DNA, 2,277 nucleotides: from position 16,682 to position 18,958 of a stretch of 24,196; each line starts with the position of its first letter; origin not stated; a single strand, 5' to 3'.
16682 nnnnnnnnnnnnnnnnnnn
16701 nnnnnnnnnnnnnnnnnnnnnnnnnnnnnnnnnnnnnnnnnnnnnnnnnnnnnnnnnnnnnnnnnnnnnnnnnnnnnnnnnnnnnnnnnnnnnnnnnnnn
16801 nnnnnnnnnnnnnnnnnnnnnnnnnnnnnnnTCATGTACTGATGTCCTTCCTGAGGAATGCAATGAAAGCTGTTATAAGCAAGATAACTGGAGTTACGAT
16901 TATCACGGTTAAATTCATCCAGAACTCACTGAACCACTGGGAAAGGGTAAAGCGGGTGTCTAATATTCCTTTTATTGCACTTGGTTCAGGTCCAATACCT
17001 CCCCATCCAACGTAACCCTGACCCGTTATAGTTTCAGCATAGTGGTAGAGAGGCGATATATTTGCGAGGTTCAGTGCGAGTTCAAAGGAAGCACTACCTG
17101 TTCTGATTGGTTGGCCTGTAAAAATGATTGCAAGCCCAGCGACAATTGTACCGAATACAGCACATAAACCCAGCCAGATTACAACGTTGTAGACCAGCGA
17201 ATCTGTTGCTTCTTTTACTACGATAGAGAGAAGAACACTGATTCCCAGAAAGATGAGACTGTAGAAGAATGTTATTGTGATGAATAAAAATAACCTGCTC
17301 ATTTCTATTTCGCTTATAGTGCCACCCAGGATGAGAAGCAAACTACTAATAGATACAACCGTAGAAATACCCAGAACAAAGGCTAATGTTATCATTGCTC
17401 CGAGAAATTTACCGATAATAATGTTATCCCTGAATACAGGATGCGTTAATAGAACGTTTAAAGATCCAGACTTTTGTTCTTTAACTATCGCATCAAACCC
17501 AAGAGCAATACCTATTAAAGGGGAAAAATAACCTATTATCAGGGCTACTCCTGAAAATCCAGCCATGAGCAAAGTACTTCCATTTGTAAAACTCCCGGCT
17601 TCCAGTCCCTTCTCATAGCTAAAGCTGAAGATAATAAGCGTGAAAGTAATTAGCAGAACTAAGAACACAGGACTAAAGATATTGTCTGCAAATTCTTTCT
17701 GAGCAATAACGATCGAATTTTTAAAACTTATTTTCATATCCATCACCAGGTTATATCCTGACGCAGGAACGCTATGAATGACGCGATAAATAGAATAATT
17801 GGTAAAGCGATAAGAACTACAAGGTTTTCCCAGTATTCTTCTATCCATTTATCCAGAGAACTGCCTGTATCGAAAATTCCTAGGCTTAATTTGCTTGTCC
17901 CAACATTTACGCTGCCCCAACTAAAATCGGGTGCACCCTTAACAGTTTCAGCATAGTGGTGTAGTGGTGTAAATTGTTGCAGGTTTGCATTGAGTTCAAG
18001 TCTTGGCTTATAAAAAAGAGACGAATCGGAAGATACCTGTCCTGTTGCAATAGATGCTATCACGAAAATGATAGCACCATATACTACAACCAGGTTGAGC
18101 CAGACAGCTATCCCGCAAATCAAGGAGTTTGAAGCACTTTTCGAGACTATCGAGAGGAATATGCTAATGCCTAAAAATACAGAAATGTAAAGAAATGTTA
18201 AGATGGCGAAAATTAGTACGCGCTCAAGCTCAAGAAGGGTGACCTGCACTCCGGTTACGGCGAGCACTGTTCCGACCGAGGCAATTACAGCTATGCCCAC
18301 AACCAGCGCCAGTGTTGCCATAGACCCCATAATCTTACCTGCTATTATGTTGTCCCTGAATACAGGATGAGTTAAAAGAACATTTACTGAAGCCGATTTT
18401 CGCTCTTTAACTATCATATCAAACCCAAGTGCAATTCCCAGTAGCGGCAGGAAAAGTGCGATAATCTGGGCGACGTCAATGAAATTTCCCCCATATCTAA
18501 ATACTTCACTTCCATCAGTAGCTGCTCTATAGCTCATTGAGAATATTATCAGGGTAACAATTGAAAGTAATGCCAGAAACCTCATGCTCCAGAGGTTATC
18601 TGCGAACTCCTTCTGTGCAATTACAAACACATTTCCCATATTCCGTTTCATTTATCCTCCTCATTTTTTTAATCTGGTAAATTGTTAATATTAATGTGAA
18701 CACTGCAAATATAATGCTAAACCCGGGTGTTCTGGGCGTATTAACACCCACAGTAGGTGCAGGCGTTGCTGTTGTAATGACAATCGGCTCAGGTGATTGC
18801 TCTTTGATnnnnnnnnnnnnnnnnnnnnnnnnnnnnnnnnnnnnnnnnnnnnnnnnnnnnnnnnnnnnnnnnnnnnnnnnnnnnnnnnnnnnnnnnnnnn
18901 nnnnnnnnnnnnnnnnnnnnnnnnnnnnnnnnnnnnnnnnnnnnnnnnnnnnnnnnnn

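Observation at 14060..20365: Six-gene, translationally coupled ABC-2 / surface-anchored protein operon with no characterised function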

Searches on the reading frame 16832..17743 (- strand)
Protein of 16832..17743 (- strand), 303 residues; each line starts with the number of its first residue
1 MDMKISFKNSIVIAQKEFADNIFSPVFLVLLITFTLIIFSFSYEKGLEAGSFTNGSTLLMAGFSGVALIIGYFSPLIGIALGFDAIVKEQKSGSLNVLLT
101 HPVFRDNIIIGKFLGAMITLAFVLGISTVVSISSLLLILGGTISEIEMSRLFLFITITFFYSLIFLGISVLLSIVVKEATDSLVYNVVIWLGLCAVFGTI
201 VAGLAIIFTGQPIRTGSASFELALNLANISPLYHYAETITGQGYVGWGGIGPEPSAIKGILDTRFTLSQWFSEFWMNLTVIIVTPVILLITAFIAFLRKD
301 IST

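Call 3: search_protein_families(library=pfam, proteins=[window:16832-17743:-], max_evalue=0.01)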
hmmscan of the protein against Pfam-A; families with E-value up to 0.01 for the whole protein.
window:16832-17743:- (303 aa): 4 families
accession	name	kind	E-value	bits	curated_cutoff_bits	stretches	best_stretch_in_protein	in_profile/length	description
PF12679.13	ABC2_membrane_2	-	7.7e-32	111.1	27.2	1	12-301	2-283/283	ABC-2 family transporter protein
PF13346.12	ABC2_membrane_5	-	1.6e-07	31.5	25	1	64-203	33-166/205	ABC-2 family transporter protein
PF12698.13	ABC2_membrane_3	-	5.3e-05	22.9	31.6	1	66-293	164-346/347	ABC-2 family transporter protein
PF12730.13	ABC2_membrane_4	-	0.00053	20.5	27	1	24-176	16-160/179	ABC-2 family transporter protein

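Call 4: search_protein_families(library=ncbifam, proteins=[window:16832-17743:-], max_evalue=0.01)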
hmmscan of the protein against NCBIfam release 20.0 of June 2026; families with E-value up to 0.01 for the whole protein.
window:16832-17743:- (303 aa): 2 families
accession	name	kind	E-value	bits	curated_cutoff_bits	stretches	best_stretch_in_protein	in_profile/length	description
TIGR03518.1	ABC_perm_GldF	equivalog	0.00019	21.5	288.5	1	15-192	6-177/240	gliding motility-associated ABC transporter permease subunit GldF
NF041647.1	ABC_perm_CPBP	equivalog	0.0012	17.6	435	1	89-171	216-309/636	ABC transporter permease subunit/CPBP intramembrane protease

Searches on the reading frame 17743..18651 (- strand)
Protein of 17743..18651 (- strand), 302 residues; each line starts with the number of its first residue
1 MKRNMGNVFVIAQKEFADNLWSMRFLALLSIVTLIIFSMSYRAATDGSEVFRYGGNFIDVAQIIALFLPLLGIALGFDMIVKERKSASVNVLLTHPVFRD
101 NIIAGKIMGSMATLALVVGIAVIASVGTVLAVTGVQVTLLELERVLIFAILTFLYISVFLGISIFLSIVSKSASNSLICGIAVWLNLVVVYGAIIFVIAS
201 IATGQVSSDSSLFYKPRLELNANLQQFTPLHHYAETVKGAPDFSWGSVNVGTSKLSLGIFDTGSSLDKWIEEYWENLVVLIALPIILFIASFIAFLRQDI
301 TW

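Call 3: search_protein_families(library=pfam, proteins=[window:17743-18651:-], max_evalue=0.01)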
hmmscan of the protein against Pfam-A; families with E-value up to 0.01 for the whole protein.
window:17743-18651:- (302 aa): 4 families
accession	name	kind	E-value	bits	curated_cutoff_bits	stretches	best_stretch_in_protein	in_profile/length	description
PF12679.13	ABC2_membrane_2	-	5.9e-35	121.3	27.2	1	10-300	2-283/283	ABC-2 family transporter protein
PF12730.13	ABC2_membrane_4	-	2.7e-05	24.6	27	1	18-177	12-169/179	ABC-2 family transporter protein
PF12698.13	ABC2_membrane_3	-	4.2e-05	23.2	31.6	1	63-292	166-346/347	ABC-2 family transporter protein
PF13346.12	ABC2_membrane_5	-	0.0056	16.7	25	1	61-201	36-164/205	ABC-2 family transporter protein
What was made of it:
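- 17743..18651 (-): ABC-2 permease A (302 aa). PF12679, 121 bits, full length (call 3).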

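Call 4: search_protein_families(library=ncbifam, proteins=[window:17743-18651:-], max_evalue=0.01)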
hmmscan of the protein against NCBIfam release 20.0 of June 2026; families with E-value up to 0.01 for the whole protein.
window:17743-18651:- (302 aa): 2 families
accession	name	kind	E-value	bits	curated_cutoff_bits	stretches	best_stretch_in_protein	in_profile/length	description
TIGR03518.1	ABC_perm_GldF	equivalog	0.0003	20.8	288.5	1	11-193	4-182/240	gliding motility-associated ABC transporter permease subunit GldF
NF050115.1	membrane_Rv2732c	subfamily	0.0065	16.1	60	1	61-132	33-105/177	Rv2732c family membrane protein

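Call 22: search_solved_structures(query=window:17743-18651:-, max_evalue=1)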
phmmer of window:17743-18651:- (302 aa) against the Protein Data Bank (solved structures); distinct sequences matched with E-value up to 1: 2.
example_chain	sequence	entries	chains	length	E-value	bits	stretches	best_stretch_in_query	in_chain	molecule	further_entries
7o0y_D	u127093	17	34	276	3.5e-10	42.9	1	5-206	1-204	Probable ABC transporter permease protein NosY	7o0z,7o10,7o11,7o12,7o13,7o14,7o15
3fok_A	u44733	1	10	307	0.32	13.6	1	82-150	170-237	uncharacterized protein Cgl0159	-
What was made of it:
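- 17743..18651 (-): The only significant PDB sequence hit is NosY 7o0y_D, E 3.5e-10 (call 22).
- On ABC-2 transporter (ABC2_membrane_2, PF12679) with cognate ATPase: Only sequence homology to NosY is available (call 22).
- Closest known: NosDFY. Same: The permease is detectably homologous to NosY (E 3.5e-10, call 22).
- Relation to exporters: permease A hits NosY at E 3.5e-10 (call 22).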

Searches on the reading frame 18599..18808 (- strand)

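Call 57: search_protein_families(library=pfam, proteins=[window:18599-18808:-], max_evalue=10)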
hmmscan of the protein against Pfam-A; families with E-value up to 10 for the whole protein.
window:18599-18808:- (70 aa): 1 family
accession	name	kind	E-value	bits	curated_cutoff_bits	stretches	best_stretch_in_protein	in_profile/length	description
PF07438.16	DUF1514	-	0.093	13.1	25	1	30-57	5-32/62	Protein of unknown function (DUF1514)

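Call 58: search_protein_families(library=ncbifam, proteins=[window:18599-18808:-], max_evalue=10)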
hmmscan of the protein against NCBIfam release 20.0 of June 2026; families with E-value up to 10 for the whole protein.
window:18599-18808:- (70 aa): 2 families
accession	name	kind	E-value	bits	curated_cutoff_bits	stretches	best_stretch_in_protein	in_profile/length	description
NF045529.2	Heimdall-CTERM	domain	0.0019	18.5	24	1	27-48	2-24/26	Heimdall-CTERM domain-containing surface protein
NF033507.3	Loki-CTERM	subfamily_domain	3.2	8.2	19.9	1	28-52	2-27/27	Loki-CTERM sorting domain-containing protein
